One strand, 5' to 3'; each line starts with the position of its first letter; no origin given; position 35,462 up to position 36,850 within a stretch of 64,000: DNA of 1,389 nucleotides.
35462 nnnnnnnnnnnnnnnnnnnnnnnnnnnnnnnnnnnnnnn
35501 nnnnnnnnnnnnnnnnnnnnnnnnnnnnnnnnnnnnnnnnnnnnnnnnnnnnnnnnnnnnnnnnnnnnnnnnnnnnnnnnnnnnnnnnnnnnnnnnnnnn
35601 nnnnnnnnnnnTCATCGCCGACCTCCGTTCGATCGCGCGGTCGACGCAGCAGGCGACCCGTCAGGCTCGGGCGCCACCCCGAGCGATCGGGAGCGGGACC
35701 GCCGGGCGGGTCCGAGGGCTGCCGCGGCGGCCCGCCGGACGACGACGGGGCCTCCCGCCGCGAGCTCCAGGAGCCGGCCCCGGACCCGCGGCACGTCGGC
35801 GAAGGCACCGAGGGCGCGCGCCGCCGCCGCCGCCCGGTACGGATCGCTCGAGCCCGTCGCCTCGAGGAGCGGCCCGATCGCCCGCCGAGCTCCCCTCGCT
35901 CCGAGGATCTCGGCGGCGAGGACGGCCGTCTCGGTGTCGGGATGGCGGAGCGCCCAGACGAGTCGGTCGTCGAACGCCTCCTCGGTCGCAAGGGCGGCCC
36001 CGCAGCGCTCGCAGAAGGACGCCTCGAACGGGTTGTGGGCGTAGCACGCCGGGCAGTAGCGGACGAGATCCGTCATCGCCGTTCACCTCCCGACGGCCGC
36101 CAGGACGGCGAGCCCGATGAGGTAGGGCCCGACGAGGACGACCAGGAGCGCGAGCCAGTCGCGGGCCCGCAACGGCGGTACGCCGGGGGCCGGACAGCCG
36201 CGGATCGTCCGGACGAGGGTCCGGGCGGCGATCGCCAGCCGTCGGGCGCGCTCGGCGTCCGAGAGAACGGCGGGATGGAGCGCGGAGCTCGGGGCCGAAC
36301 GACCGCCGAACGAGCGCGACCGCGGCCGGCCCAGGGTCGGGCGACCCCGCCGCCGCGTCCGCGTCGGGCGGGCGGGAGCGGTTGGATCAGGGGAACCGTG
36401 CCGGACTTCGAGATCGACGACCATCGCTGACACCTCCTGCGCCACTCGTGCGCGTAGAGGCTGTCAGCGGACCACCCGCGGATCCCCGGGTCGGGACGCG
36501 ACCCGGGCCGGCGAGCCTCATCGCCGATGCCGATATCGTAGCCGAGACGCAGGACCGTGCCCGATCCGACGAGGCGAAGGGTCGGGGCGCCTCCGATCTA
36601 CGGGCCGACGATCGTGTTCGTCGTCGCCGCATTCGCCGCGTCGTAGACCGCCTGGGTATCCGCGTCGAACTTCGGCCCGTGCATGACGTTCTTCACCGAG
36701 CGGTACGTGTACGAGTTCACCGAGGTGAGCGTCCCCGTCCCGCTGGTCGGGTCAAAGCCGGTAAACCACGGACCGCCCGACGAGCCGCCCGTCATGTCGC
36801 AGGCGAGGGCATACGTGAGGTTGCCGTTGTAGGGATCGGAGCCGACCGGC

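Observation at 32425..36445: Operon of two translationally coupled, diverged MutS domain-V-only ATPase paralogs with a Zn-ribbon/HEAT protein and a small membrane protein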

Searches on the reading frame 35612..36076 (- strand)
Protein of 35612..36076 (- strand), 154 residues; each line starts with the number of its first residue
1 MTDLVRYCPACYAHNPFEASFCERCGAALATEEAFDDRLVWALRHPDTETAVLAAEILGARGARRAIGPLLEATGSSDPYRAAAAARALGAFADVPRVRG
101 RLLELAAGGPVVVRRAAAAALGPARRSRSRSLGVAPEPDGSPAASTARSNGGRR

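Call 3: search_protein_families(library=pfam, proteins=[window:35612-36076:-], max_evalue=0.1)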
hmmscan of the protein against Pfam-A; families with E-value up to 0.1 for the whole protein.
window:35612-36076:- (154 aa): 10 families
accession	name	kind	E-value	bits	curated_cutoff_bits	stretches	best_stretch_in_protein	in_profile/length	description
PF13646.12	HEAT_2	-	2.9e-11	44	27.7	1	38-121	3-87/88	HEAT repeats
PF12773.13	DZR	-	0.00033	21.2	27.3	1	8-29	1-22/45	Double zinc ribbon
PF13240.11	Zn_Ribbon_1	-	0.00061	20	25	1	7-29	1-23/23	zinc-ribbon domain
PF18912.6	DZR_2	-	0.0033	17.7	27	1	7-33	23-50/56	Double zinc ribbon domain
PF24463.1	DUF7577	-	0.0065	16.5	28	1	5-29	2-26/27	Domain of unknown function (DUF7577)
PF02985.28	HEAT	-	0.012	16.3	23.5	0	69-94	4-29/31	HEAT repeat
PF00641.23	Zn_ribbon_RanBP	-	0.014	15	27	1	8-27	7-26/30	Zn-finger in Ran binding protein and others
PF25232.1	DUF7848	-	0.052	14.1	24.5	1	17-48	27-58/80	Domain of unknown function (DUF7848)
PF24451.1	DUF7567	-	0.079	13.3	27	0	7-38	18-53/131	Family of unknown function (DUF7567)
PF10005.14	Zn_ribbon_DZR_6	-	0.09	13.9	23.4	0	7-32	3-28/93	zinc-ribbon domain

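Call 4: search_protein_families(library=ncbifam, proteins=[window:35612-36076:-], max_evalue=0.1)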
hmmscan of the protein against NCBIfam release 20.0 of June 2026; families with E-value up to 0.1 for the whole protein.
window:35612-36076:- (154 aa): 4 families
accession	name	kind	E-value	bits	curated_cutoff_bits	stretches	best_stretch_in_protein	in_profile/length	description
NF003161.0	PRK04136.1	equivalog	0.0018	17.7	54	1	8-26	17-35/49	50S ribosomal protein L40e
NF011149.0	PRK14559.1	equivalog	0.012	14.4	374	1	8-32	4-28/642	serine/threonine phosphatase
NF058502.1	phyc_lyase_CpcE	equivalog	0.014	15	330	1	54-109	62-116/260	C-phycocyanin alpha-cysteine-84 phycocyanobilin lyase subunit CpcE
NF049953.1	ribbon_DG_selen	exception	0.062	13.2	130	1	5-33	5-33/172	zinc ribbon-containing (seleno)protein DG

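Call 5: search_protein_families(library=padloc, proteins=[window:35612-36076:-], max_evalue=0.1)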
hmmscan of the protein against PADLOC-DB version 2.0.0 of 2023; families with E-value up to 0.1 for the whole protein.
window:35612-36076:- (154 aa): 1 family
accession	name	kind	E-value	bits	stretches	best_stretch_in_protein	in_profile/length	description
PDLC02919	HEAT-ARM_XIII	-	0.0001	17.9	1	38-122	1486-1570/1972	-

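Call 48: find_homologous_proteins(query=window:35612-36076:-)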
Query window:35612-36076:- (154 aa): 35 proteins with E <= 0.001 among 8000 candidates.
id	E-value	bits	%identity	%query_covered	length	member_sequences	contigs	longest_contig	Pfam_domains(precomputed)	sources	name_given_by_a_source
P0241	7.7e-74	265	100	87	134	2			PF13646.13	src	-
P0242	6.6e-54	200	78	73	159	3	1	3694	PF13646.13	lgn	-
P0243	3.7e-43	166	65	90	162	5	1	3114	PF13646.13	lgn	-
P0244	2.6e-41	160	67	75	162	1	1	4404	PF13646.13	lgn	-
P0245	2.1e-38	150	68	72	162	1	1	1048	PF13646.13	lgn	-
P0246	1.0e-36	145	64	79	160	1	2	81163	PF13646.13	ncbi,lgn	-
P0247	9.8e-35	138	57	88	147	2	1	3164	PF13646.13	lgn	-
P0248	5.8e-33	133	61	79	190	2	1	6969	PF13646.13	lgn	-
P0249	3.6e-32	130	59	76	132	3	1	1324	PF13646.13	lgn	-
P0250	4.1e-30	123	54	90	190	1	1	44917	PF13646.13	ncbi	-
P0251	2.9e-29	121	60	63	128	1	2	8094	PF13646.13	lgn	-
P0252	5.9e-29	119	55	75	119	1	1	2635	PF13646.13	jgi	jgi:hypothetical protein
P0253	8.6e-29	119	49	97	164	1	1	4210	PF13646.13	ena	-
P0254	3.5e-28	117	53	81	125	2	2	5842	PF13646.13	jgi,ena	jgi:HEAT repeat protein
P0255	5.9e-28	116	55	78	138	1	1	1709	PF13646.13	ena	-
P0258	2.3e-27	114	53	78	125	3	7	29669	PF13646.13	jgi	jgi:HEAT repeat protein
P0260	3.2e-26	111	58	53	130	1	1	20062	-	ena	-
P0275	2.8e-6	46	39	75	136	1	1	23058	PF13646.13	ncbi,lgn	-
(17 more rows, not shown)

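Call 49: find_encoding_contigs(protein=P0250, flank=6000, max_places=1)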
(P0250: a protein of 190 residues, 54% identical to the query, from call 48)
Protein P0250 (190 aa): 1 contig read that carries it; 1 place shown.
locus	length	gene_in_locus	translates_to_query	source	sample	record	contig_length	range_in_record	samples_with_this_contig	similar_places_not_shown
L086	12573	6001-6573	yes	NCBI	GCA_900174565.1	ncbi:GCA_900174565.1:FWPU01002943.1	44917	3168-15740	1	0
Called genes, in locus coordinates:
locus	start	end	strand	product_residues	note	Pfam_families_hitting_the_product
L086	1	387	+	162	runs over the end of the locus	PF09723:Zn_ribbon_8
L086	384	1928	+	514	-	PF01565:FAD_binding_4, PF02913:FAD-oxidase_C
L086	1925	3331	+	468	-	PF13187:Fer4_9 (faint), PF13237:Fer4_10 (weak), PF00037:Fer4 (faint), PF12838:Fer4_7, PF13183:Fer4_8, PF13484:Fer4_16, PF13534:Fer4_17, PF02754:CCG, +1 more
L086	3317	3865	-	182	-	PF01965:DJ-1_PfpI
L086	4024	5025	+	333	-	-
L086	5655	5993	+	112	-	-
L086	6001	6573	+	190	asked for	PF13646:HEAT_2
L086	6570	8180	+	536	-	PF00488:MutS_V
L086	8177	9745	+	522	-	PF00488:MutS_V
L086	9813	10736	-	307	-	PF00296:Bac_luciferase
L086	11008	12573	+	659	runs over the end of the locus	PF01807:Zn_ribbon_DnaG, PF08275:DNAG_N, PF01751:Toprim, PF13155:Toprim_2, PF13662:Toprim_4, PF10410:DnaB_bind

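Call 50: find_encoding_contigs(protein=P0258, flank=6000, max_places=1)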
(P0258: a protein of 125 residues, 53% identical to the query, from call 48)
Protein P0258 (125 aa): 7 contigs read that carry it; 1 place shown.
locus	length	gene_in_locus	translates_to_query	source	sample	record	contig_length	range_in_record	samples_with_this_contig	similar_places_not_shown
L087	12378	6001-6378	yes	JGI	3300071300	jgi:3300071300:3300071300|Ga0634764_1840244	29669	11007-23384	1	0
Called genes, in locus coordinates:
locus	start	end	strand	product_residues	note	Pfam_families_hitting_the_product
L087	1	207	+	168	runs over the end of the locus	PF07331:TctB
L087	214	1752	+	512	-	PF01970:TctA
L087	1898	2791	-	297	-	-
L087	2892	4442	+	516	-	PF13191:AAA_16 (faint), PF00488:MutS_V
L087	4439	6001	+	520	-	PF00488:MutS_V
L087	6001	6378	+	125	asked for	PF13646:HEAT_2 (weak)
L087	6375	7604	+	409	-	PF07690:MFS_1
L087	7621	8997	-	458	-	-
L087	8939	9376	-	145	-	PF00293:NUDIX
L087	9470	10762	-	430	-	PF02641:DUF190, PF00571:CBS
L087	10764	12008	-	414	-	PF00999:Na_H_Exchanger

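Call 51: find_encoding_contigs(protein=P0260, flank=6000, max_places=1)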
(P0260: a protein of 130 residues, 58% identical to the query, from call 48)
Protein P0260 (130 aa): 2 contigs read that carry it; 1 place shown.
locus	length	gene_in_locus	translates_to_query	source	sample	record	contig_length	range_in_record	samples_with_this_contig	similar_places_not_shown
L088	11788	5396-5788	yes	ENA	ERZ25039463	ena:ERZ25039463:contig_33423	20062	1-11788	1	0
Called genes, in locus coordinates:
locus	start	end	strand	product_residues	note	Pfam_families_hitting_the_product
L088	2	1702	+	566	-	?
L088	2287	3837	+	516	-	PF13191:AAA_16 (faint), PF00488:MutS_V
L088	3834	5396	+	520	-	PF00488:MutS_V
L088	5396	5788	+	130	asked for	-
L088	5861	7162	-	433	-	-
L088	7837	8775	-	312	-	PF00581:Rhodanese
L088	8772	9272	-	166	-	-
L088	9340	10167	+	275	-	-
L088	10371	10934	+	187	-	-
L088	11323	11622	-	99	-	-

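Call 52: find_encoding_contigs(protein=P0275, flank=6000, max_places=1)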
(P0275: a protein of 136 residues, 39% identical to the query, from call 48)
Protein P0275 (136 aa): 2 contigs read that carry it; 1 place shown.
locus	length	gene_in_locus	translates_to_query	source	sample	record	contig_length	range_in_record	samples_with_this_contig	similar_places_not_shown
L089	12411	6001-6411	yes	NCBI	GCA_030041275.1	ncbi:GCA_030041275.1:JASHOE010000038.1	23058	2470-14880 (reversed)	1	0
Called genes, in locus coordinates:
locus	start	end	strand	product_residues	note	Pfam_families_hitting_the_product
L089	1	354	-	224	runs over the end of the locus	-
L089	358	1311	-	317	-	PF00146:NADHdh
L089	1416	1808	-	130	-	PF02641:DUF190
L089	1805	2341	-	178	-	PF00582:Usp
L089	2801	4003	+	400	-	-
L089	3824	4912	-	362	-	PF03683:UPF0175 (faint), PF04545:Sigma70_r4 (faint), PF08281:Sigma70_r4_2 (faint), PF13384:HTH_23 (faint), PF20432:Xre-like-HTH (faint)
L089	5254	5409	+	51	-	-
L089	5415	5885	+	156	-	PF19980:DUF6416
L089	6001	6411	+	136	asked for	PF13646:HEAT_2 (weak)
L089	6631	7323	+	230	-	PF01569:PAP2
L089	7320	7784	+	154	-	PF00293:NUDIX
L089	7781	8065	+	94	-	-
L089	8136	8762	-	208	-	PF01184:Gpr1_Fun34_YaaH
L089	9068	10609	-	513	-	PF00488:MutS_V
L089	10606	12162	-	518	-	PF00488:MutS_V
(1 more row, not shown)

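Call 75: find_encoding_contigs(protein=P0248, flank=3000, max_places=1)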
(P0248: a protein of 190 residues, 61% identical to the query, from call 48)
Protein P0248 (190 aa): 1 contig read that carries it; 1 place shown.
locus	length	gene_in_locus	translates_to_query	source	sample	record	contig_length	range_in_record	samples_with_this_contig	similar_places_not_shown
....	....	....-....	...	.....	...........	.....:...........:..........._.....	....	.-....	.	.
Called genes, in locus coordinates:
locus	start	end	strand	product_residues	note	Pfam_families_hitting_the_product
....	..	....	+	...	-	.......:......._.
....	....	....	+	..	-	-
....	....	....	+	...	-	-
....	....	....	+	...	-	-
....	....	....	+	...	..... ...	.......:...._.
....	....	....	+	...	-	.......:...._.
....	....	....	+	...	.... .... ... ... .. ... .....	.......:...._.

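Call 76: find_encoding_contigs(protein=P0244, flank=3000, max_places=1)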
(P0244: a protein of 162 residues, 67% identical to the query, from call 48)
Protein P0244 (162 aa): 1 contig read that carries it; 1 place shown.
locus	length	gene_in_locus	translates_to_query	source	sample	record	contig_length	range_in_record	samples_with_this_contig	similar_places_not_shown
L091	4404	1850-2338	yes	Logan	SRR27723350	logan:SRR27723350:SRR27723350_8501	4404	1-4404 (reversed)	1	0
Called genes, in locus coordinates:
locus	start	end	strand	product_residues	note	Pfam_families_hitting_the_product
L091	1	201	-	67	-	?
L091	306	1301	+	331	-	PF13365:Trypsin_2 (weak)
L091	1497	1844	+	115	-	-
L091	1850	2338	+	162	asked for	PF13646:HEAT_2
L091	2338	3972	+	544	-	PF00488:MutS_V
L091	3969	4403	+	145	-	?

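Call 77: find_encoding_contigs(protein=P0242, flank=3000, max_places=1)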
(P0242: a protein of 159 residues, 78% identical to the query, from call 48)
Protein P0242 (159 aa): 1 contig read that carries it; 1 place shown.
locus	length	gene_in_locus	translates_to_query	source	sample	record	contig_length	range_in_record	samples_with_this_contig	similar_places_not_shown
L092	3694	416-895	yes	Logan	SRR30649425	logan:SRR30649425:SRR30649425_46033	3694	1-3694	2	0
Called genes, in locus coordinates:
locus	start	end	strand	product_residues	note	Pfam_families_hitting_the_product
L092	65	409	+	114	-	-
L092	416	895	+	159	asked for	PF13646:HEAT_2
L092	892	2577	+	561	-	-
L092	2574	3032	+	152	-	-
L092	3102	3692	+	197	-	?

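Call 78: find_encoding_contigs(protein=P0243, flank=3000, max_places=1)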
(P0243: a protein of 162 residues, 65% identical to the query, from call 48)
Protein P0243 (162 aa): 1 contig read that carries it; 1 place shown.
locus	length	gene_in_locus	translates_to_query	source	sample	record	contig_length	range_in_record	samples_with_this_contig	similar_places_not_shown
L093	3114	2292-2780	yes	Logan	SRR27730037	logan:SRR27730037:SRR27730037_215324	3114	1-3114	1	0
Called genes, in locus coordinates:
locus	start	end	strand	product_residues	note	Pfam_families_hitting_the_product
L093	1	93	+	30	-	?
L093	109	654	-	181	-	PF01965:DJ-1_PfpI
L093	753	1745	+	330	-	PF13365:Trypsin_2 (weak)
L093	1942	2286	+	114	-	-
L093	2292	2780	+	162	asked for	PF13646:HEAT_2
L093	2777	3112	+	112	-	?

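Call 90: search_protein_families(library=phrogs, proteins=[window:35612-36076:-], max_evalue=0.01)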
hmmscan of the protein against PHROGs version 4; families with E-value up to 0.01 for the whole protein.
window:35612-36076:- (154 aa): 0 families

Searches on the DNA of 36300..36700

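Call 28: search_rna_families(source=window, start=36300, end=36700, threshold=evalue, max_evalue=1, show_alignments=2)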
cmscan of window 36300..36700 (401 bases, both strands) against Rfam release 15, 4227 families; matches with E-value up to 1: 1.
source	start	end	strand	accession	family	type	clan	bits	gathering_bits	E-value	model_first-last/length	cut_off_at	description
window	36448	36534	-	RF01734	Fluoride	Cis-reg; riboswitch;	-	22.5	34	0.00042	1-64/64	no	Fluoride riboswitch aptamer (crcB RNA motif)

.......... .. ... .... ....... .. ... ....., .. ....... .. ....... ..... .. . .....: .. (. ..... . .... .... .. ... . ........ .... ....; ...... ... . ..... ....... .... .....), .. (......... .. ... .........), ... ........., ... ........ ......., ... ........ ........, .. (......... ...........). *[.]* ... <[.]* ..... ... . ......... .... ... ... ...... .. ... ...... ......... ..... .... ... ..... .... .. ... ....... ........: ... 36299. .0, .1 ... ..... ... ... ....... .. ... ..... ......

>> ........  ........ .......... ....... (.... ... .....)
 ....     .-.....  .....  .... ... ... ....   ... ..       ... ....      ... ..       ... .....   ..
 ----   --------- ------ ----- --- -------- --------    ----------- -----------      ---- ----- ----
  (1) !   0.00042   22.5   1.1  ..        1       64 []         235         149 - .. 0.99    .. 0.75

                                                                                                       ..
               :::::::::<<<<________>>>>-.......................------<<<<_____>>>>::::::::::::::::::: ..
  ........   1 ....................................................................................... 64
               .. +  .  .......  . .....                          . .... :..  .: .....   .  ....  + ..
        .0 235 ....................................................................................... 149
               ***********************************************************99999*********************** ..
